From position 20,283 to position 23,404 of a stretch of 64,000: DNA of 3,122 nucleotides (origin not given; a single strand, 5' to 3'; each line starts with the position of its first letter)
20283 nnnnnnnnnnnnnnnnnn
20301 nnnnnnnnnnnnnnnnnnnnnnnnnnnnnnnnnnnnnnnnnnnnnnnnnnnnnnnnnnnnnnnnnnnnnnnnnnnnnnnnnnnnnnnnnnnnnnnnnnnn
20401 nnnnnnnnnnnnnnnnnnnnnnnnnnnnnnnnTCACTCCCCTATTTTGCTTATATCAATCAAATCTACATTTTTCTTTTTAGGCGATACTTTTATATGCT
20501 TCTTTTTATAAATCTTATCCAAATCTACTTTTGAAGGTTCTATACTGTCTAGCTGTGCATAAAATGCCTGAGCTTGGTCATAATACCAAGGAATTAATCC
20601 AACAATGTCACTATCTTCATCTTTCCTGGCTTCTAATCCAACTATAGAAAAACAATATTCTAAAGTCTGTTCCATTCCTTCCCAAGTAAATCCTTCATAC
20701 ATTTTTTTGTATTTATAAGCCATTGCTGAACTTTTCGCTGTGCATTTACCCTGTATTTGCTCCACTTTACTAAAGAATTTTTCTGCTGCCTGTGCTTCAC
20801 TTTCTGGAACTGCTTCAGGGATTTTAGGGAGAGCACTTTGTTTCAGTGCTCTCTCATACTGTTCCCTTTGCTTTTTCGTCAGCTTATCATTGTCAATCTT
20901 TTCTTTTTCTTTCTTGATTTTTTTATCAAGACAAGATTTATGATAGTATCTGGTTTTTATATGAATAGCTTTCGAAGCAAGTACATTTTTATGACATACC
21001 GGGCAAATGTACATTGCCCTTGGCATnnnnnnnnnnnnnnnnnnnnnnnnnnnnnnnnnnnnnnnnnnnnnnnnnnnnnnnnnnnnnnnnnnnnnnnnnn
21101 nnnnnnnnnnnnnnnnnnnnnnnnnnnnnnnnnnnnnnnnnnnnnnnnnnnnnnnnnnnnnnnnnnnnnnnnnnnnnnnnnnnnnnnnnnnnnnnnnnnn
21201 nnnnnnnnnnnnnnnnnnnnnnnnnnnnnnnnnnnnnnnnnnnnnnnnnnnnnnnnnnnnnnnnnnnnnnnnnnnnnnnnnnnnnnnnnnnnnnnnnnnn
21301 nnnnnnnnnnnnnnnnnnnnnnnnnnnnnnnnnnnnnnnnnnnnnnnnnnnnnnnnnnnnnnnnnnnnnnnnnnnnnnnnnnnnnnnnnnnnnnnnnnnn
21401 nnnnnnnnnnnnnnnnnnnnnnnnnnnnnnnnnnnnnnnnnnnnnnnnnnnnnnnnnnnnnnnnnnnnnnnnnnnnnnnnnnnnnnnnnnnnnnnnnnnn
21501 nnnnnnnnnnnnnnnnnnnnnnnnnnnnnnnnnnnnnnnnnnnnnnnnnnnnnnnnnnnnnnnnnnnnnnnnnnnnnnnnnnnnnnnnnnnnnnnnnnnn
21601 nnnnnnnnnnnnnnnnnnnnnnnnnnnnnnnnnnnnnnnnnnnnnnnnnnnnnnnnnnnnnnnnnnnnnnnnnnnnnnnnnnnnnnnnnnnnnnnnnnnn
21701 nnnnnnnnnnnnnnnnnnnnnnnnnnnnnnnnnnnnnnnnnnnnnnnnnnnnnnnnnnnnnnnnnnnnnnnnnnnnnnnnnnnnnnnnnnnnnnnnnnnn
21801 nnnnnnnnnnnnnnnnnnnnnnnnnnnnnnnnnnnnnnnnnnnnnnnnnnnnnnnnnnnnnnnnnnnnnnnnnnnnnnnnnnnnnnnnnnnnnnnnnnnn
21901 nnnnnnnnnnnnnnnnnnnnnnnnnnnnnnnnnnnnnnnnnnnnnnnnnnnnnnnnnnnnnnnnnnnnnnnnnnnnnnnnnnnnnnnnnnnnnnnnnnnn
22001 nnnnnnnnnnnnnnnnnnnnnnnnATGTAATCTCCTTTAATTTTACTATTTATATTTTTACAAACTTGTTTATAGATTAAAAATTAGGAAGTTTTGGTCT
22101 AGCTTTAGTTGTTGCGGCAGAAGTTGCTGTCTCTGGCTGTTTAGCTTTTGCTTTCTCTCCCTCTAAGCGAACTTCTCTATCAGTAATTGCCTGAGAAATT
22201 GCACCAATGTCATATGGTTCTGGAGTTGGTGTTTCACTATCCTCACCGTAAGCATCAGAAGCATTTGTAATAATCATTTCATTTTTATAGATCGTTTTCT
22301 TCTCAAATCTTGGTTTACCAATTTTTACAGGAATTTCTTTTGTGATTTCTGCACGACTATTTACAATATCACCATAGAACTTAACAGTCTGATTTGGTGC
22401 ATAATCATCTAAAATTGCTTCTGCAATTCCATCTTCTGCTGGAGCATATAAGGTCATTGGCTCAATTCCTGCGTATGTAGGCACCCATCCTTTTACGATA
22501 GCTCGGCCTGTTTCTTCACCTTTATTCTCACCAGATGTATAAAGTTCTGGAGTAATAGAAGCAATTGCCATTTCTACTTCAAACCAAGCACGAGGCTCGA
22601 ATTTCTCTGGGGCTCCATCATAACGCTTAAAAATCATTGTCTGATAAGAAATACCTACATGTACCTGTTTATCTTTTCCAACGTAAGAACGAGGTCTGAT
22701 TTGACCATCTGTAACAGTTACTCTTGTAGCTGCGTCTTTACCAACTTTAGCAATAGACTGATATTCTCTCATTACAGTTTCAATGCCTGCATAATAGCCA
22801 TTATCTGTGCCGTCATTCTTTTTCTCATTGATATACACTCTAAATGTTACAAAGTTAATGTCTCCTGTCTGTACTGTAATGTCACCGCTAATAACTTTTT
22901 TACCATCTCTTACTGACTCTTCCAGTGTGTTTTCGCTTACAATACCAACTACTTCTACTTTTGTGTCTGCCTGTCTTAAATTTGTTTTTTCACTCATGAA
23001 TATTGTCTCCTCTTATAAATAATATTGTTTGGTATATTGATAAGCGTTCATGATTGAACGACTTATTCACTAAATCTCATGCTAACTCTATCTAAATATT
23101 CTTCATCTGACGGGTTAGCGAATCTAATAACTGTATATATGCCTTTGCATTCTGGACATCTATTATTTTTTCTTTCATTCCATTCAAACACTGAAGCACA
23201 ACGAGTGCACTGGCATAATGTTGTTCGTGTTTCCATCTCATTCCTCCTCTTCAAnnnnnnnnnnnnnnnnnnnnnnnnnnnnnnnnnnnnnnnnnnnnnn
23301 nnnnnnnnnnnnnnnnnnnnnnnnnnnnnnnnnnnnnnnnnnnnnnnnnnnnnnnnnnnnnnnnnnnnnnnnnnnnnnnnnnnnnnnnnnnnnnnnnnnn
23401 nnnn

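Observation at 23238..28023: RNA ligase fused to a tRNA-binding OB domain, within a putative tRNA-repair block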

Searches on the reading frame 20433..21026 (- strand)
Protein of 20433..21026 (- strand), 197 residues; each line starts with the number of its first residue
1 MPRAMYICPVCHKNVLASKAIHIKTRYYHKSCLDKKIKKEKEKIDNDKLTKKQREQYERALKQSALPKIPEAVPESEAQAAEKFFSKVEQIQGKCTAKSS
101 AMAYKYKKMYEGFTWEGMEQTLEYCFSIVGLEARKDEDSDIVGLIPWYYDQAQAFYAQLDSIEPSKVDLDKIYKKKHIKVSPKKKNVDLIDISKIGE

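Call 3: search_protein_families(library=pfam, proteins=[window:20433-21026:-], max_evalue=0.01)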
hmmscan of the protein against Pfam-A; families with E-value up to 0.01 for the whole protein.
window:20433-21026:- (197 aa): 0 families

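Call 4: search_protein_families(library=phrogs, proteins=[window:20433-21026:-], max_evalue=0.001)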
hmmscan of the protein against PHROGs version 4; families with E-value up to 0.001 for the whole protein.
window:20433-21026:- (197 aa): 1 family
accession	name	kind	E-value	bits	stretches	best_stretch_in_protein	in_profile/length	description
phrog_4680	-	unknown function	3.4e-12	47.7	1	7-188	6-153/164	-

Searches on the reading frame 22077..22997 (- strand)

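Call 3: search_protein_families(library=pfam, proteins=[window:22077-22997:-], max_evalue=0.01)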
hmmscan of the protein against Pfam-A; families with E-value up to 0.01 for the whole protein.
window:22077-22997:- (306 aa): 0 families

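Call 4: search_protein_families(library=phrogs, proteins=[window:22077-22997:-], max_evalue=0.001)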
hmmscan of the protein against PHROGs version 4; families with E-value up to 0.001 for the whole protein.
window:22077-22997:- (306 aa): 1 family
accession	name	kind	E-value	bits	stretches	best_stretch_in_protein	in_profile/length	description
phrog_2367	-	unknown function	8.7e-33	115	1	1-284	3-291/326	-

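Call 83: search_protein_families(library=pfam, proteins=[window:22077-22997:-], max_evalue=0.001)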
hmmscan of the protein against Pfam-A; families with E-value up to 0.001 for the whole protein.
window:22077-22997:- (306 aa): 0 families

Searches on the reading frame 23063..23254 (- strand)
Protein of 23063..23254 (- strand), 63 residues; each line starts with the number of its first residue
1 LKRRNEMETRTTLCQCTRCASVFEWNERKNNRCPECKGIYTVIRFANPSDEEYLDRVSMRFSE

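Call 83: search_protein_families(library=pfam, proteins=[window:23063-23254:-], max_evalue=0.001)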
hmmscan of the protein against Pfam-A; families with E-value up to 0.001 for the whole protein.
window:23063-23254:- (63 aa): 0 families
